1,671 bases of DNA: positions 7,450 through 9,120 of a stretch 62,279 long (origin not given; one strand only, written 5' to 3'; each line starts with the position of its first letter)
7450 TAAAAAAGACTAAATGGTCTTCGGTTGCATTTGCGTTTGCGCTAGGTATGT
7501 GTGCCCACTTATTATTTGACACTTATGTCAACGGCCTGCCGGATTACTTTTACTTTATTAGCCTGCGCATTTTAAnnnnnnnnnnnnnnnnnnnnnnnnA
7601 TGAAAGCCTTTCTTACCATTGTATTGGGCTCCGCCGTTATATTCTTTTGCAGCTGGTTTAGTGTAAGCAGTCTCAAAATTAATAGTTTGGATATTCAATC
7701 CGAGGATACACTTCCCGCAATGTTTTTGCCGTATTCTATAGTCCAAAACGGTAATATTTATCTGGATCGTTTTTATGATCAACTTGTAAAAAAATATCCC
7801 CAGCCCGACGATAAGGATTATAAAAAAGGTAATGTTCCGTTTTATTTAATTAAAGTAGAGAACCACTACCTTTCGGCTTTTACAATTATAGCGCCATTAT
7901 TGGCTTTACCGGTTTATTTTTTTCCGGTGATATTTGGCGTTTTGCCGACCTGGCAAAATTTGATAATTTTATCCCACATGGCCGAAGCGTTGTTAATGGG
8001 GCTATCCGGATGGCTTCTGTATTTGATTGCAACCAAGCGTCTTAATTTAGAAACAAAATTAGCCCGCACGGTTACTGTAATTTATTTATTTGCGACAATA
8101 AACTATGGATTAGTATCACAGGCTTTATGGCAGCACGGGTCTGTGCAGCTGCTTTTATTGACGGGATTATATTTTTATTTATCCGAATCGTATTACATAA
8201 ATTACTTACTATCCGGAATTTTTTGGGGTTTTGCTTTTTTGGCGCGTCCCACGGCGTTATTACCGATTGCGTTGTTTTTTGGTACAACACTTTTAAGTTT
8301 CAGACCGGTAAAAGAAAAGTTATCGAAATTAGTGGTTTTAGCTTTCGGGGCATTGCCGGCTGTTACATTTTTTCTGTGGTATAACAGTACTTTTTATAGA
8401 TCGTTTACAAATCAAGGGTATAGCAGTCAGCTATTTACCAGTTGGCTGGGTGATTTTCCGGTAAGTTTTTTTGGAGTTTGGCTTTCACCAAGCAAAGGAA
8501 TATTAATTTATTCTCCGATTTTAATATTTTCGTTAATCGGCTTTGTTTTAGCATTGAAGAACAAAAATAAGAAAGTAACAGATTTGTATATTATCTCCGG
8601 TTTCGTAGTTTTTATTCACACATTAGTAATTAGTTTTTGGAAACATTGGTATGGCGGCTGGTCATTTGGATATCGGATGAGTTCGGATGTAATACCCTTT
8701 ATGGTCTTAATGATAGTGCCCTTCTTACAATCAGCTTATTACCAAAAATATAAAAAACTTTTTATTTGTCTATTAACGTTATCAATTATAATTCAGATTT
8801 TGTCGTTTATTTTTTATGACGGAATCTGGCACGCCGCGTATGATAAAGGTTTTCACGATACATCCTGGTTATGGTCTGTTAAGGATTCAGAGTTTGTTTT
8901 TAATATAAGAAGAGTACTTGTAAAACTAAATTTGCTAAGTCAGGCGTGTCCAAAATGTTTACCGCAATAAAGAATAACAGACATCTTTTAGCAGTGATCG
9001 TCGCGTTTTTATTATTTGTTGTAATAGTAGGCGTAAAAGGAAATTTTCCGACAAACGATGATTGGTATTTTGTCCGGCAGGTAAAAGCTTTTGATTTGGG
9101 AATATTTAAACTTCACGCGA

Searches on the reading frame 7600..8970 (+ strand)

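Call 46: search_protein_families(library=ncbifam, proteins=[window:7600-8970:+], max_evalue=0.00001)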
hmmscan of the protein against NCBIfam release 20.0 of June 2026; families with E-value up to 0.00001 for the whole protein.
window:7600-8970:+ (456 aa): 1 family
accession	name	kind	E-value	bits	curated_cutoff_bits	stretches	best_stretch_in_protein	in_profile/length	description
NF047440.1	LA3751_2_3_fam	subfamily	1.1e-14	54.2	200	1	32-412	24-391/460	LA_3751/LA_3752 family putative glycosyltransferase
